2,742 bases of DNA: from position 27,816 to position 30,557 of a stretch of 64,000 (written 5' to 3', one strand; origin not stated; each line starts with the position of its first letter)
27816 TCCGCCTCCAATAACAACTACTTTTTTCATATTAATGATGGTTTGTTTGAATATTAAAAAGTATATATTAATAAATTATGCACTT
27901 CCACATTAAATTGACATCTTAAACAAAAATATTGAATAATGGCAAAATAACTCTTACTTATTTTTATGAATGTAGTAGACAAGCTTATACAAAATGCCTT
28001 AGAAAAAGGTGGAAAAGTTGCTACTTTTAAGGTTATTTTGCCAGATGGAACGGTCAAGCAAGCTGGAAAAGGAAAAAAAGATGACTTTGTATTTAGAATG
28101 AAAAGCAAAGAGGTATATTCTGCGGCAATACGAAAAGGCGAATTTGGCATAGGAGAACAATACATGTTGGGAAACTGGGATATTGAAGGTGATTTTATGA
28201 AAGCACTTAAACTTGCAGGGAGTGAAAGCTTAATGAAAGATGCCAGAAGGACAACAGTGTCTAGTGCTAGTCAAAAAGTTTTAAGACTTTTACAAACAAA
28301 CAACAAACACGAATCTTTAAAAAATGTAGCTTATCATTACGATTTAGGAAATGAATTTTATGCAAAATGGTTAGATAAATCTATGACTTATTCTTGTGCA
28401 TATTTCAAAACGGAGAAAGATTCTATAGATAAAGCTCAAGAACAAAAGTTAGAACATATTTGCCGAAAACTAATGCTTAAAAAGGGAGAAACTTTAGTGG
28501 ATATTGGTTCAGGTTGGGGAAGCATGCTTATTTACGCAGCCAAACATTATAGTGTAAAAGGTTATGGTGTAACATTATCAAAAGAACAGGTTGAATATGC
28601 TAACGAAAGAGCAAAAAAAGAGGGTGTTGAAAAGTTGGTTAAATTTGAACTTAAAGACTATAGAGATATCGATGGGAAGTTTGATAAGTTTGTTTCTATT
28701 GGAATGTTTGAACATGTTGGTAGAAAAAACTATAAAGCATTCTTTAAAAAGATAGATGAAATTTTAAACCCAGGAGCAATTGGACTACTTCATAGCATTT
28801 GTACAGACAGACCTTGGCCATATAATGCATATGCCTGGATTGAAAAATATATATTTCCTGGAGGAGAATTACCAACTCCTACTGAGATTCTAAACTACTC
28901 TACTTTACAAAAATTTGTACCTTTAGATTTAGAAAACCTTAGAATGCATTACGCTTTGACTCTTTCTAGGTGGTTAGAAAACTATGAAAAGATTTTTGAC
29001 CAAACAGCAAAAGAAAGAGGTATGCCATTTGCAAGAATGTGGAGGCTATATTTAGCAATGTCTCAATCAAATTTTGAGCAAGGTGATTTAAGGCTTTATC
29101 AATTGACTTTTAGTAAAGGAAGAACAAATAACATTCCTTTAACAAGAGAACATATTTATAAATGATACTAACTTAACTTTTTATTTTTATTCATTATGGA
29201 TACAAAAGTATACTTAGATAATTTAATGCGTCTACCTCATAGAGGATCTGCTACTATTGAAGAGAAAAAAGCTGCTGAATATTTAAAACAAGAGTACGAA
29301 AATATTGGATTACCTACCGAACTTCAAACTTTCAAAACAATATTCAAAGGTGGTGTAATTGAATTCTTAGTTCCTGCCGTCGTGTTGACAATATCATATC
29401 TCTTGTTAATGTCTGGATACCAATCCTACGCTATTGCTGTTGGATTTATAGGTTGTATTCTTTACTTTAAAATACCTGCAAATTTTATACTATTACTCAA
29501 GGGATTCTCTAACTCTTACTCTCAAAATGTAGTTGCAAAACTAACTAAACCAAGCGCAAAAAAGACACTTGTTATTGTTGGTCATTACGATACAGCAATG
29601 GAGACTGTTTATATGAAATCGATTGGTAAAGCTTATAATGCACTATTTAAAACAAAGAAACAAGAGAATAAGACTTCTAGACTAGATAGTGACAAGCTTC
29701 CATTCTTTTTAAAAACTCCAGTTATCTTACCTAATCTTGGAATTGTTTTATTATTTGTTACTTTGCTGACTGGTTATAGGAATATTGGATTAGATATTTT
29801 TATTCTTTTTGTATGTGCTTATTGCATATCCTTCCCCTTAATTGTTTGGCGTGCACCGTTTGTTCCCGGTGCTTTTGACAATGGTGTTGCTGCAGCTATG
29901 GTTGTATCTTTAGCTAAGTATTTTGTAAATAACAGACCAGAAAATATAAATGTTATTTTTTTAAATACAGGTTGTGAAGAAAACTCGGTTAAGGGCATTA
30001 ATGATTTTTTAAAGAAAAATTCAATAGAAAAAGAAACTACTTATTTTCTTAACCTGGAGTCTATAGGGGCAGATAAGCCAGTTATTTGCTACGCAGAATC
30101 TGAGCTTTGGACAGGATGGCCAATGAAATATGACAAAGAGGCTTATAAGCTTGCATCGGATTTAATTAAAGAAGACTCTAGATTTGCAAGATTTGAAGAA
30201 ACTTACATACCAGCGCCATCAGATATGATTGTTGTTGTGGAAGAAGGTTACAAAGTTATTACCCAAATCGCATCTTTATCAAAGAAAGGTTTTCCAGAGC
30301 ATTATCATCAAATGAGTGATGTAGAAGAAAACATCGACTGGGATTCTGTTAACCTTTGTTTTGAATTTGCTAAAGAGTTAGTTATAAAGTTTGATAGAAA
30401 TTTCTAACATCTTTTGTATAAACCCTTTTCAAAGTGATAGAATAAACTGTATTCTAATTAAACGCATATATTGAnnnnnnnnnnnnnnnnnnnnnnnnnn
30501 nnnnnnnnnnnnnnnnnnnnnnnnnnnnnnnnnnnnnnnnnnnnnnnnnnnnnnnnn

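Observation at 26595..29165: Divergent FAD-oxidoreductase / CFA-synthase-like pair resembling the BfaA/BfaB mid-chain fatty-acid methylation module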

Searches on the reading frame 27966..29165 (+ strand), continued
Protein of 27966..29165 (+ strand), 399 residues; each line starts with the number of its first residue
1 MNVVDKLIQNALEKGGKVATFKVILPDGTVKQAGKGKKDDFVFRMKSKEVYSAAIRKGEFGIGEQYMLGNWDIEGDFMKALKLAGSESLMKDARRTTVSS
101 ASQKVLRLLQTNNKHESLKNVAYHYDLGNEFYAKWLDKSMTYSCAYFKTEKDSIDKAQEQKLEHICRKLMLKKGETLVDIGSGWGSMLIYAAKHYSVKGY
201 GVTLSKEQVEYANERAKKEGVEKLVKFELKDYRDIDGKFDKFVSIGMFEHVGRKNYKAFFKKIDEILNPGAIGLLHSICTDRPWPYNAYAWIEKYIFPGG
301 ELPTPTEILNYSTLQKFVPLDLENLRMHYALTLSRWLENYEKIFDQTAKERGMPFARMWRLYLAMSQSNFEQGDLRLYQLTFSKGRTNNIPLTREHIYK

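Call 79: find_encoding_contigs(protein=P0023, flank=5000, max_places=1)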
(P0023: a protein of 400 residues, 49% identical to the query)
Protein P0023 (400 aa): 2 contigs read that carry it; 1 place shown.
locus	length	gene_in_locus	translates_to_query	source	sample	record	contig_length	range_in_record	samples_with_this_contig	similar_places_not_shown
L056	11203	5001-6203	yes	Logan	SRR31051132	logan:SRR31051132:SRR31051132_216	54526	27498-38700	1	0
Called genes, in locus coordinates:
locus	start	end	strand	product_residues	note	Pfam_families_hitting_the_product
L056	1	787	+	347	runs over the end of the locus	PF03952:Enolase_N (faint), PF00113:Enolase_C (weak), PF13378:MR_MLE_C, PF00113:Enolase_C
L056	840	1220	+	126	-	-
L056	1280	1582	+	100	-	-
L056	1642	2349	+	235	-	PF03372:Exo_endo_phos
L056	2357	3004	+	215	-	PF02698:DUF218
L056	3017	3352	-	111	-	-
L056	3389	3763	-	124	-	-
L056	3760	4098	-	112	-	-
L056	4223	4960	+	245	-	PF01978:TrmB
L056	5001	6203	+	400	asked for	PF25371:DUF7884 (faint), PF02353:CMAS, PF13489:Methyltransf_23, PF13847:Methyltransf_31, PF08241:Methyltransf_11, PF08242:Methyltransf_12, PF13649:Methyltransf_25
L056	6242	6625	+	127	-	PF00072:Response_reg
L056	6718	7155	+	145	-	-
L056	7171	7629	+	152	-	-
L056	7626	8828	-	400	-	PF00483:NTP_transferase, PF12804:NTP_transf_3 (weak), PF25084:LbH_EIF2B, PF00132:Hexapep (weak), PF25087:GMPPB_C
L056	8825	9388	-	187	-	PF00702:Hydrolase (weak), PF13419:HAD_2 (weak)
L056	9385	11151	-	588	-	PF13522:GATase_6, PF13537:GATase_7, PF01380:SIS, PF13580:SIS_2 (faint), PF01380:SIS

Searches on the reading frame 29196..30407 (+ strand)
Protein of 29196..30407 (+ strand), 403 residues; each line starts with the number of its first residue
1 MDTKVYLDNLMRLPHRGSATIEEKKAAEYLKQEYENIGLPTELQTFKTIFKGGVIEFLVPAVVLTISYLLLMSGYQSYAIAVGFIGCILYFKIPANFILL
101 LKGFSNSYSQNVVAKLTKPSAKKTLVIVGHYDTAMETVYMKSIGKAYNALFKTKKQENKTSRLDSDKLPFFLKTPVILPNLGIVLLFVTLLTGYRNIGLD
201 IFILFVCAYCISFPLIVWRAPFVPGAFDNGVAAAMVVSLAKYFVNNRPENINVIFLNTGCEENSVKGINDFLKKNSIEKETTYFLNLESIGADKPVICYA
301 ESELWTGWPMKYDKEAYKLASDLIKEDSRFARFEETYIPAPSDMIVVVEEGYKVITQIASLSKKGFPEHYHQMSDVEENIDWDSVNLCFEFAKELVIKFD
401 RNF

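Call 3: search_protein_families(library=pfam, proteins=[window:29196-30407:+], max_evalue=0.01)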
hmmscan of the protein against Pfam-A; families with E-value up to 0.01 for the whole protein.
window:29196-30407:+ (403 aa): 1 family
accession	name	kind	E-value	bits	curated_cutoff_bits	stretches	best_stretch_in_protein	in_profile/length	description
PF04389.22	Peptidase_M28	-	5e-25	88.8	21.3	1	223-393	27-190/193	Peptidase family M28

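Call 4: search_protein_families(library=ncbifam, proteins=[window:29196-30407:+], max_evalue=0.01)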
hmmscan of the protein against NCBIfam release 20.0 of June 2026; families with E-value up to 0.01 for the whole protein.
window:29196-30407:+ (403 aa): 1 family
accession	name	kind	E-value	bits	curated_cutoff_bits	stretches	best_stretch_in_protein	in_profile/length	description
NF007568.0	PRK10199.1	equivalog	4e-05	23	298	0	226-289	141-205/346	aminopeptidase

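Call 63: search_protein_families(library=pfam, proteins=[window:29196-30407:+], max_evalue=0.001)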
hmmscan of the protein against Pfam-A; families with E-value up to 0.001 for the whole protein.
window:29196-30407:+ (403 aa): 1 family
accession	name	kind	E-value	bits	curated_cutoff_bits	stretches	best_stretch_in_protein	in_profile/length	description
PF04389.22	Peptidase_M28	-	5e-25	88.8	21.3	1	223-393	27-190/193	Peptidase family M28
